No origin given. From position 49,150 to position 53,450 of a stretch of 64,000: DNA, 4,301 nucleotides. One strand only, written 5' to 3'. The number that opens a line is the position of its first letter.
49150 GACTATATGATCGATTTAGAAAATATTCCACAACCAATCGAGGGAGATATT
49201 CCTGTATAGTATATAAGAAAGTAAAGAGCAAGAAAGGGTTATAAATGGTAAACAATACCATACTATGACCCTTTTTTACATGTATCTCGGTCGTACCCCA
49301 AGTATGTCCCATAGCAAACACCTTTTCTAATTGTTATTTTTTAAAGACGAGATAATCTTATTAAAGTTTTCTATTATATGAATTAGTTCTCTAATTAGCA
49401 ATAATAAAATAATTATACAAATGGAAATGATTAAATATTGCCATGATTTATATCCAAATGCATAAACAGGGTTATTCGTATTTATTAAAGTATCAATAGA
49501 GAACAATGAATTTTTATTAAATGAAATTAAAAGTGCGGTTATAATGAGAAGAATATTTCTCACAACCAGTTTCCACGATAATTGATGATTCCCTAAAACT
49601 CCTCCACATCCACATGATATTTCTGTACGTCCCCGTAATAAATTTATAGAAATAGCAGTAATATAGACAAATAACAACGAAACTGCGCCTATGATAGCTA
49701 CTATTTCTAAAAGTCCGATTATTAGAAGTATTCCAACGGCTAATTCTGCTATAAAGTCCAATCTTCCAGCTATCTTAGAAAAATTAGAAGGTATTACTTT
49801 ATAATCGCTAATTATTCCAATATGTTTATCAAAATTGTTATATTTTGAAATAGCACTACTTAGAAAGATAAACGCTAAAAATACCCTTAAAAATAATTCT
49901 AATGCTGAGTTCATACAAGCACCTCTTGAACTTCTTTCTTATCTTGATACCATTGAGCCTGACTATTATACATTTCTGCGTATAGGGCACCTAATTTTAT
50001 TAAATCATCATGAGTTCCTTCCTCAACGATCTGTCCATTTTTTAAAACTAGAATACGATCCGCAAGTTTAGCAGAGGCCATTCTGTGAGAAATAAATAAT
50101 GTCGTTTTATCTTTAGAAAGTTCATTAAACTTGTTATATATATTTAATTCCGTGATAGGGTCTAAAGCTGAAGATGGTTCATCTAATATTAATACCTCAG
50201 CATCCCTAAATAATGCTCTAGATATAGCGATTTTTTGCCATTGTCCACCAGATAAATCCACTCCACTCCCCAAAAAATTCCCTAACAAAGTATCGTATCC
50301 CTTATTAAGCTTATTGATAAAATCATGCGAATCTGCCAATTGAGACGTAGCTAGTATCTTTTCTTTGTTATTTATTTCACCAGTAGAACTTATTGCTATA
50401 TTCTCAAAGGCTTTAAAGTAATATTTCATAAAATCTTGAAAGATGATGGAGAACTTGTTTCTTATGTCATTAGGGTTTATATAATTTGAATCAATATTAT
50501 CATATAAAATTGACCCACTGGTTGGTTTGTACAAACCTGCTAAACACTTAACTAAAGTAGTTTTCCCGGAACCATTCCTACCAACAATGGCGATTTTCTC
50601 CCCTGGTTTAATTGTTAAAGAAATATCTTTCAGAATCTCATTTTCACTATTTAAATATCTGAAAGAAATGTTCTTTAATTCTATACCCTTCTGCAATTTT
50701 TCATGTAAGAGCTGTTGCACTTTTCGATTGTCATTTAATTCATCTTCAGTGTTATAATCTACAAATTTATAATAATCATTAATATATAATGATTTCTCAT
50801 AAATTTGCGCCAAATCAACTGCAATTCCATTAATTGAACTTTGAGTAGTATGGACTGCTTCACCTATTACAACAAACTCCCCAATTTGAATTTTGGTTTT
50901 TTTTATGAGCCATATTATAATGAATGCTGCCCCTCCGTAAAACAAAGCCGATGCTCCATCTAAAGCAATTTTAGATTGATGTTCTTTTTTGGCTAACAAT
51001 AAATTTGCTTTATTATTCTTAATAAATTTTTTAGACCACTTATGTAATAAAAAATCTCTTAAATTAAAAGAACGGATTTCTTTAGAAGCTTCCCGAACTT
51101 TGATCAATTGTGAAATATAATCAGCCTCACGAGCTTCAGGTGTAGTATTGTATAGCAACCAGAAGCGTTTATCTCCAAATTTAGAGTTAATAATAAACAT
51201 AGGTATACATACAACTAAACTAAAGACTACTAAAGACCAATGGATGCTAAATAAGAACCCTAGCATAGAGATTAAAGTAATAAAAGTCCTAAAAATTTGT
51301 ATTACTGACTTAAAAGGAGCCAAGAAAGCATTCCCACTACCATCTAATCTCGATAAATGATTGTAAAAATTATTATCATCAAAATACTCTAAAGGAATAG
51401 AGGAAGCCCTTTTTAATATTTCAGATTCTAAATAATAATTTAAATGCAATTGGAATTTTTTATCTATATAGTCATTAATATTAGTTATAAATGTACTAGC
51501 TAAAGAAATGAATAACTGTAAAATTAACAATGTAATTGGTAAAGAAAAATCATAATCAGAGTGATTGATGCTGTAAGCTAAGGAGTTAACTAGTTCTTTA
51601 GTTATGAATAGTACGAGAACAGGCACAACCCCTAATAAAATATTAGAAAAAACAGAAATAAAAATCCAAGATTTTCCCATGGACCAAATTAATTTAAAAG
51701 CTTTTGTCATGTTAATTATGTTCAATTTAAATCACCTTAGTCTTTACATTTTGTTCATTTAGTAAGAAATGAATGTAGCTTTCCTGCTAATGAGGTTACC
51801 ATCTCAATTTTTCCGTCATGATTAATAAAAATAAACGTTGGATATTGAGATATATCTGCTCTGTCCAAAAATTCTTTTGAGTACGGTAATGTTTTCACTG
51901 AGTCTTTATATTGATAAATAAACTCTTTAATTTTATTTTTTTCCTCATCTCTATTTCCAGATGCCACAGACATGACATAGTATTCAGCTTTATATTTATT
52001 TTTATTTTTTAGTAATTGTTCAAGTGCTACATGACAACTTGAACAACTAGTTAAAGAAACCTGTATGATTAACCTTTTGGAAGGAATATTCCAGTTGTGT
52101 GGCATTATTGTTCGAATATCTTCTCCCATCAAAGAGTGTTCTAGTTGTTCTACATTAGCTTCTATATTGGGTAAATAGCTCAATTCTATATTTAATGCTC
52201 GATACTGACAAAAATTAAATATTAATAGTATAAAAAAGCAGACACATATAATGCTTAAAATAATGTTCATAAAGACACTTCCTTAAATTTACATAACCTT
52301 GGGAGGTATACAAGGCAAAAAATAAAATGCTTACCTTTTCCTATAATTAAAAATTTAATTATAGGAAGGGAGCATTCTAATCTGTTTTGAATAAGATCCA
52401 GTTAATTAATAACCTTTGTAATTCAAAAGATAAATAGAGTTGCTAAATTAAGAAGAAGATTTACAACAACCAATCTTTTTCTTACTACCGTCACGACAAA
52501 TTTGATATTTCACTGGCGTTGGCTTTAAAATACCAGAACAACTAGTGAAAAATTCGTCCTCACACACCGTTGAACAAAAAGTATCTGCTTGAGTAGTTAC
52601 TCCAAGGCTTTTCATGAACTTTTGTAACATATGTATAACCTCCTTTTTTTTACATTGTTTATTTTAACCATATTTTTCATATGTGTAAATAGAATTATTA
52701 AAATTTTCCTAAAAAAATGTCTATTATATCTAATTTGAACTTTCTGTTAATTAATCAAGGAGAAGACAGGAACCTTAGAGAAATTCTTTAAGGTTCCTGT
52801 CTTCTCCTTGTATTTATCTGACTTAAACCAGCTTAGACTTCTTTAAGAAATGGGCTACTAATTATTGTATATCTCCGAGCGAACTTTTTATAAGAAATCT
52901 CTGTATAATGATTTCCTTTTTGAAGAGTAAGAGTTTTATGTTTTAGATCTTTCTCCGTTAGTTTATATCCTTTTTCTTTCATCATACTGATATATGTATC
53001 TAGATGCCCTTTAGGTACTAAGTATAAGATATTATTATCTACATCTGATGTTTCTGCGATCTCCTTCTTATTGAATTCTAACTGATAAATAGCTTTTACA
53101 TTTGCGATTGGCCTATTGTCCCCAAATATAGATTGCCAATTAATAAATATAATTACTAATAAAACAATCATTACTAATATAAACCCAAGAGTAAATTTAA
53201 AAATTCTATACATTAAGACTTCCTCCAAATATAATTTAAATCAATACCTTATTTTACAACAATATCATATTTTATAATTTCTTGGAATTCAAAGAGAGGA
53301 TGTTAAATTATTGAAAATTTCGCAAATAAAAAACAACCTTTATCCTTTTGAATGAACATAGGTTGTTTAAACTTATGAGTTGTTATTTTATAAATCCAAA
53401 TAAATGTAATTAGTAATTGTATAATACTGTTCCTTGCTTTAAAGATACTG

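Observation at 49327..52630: Candidate disulfide-rich secreted peptide system: six-Cys precursor, two thioredoxin-like oxidoreductases, MauE/DoxX-like protein and a dedicated ABC exporter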

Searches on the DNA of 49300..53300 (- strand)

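Call 13: search_dna_similar(query=window:49300-53300:-, collection=plasmids, mode=near, max_rows=20)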
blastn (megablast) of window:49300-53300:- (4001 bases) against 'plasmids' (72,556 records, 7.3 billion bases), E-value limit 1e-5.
Records with a match: 1; places in all: 1; records where one place covers at least 80% of the query: 1.
Best place of each record, by identity: 80-90% 1.
By first word of the organism name: Priestia 1.
By predicted mobility (MOB-suite, as given by PLSDB): mobilizable 1.
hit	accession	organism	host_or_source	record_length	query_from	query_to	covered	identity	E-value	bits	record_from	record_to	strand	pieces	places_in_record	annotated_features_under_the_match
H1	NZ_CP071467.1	Priestia megaterium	whole organism,Hypersaline environment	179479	563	4000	86%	81.1%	0e+0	2730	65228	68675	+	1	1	ABC transporter ATP-binding protein | MauE/DoxX family redox-associated membrane protein | hypothetical protein (x2) | redoxin domain-containing protein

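Call 15: get_annotated_region(hit=H1, flank=8000)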
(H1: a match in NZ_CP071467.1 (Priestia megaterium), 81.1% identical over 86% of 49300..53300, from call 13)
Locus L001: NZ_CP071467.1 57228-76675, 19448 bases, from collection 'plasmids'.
description: Priestia megaterium strain H2 plasmid punamed1, complete sequence
organism: Priestia megaterium (NCBI taxid 1404)
taxonomy: Bacteria; Bacillota; Bacilli; Bacillales; Bacillaceae; Priestia; Priestia megaterium
host: -; source: whole organism,Hypersaline environment; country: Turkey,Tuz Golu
typing (MOB-suite, as given by PLSDB): mobilizable; replicon rep_cluster_385; relaxase MOBP
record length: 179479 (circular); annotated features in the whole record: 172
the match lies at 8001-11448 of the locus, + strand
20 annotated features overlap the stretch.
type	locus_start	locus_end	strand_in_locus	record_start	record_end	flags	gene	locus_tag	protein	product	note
CDS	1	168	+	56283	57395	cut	-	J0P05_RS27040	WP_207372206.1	type II asparaginase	GO:0006528 - asparagine metabolic process [Evidence IEA]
CDS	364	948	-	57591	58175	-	-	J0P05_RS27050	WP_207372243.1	IS3 family transposase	-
CDS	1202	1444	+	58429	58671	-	-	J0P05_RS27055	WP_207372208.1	general stress protein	GO:0006950 - response to stress [Evidence IEA]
CDS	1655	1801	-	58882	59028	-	-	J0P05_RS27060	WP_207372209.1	hypothetical protein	-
CDS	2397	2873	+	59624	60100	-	-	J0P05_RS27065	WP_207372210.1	hypothetical protein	-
CDS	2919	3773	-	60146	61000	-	-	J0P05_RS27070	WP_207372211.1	Rpn family recombination-promoting nuclease/putative transposase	-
CDS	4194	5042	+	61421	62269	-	-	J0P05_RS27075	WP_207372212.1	STAS domain-containing protein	-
CDS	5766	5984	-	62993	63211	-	-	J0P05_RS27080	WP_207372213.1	spore germination protein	-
CDS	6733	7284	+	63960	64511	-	-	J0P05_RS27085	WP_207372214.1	hypothetical protein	-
CDS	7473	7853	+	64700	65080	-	-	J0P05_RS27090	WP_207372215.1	hypothetical protein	-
CDS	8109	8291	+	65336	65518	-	-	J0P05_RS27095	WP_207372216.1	hypothetical protein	-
CDS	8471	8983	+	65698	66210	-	-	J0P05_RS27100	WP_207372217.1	hypothetical protein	-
CDS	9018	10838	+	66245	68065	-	-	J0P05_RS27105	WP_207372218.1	ABC transporter ATP-binding protein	-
CDS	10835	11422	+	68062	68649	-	-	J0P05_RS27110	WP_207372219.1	MauE/DoxX family redox-associated membrane protein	GO:0030416 - methylamine metabolic process [Evidence IEA]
CDS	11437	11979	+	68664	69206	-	-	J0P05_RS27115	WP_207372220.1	redoxin domain-containing protein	-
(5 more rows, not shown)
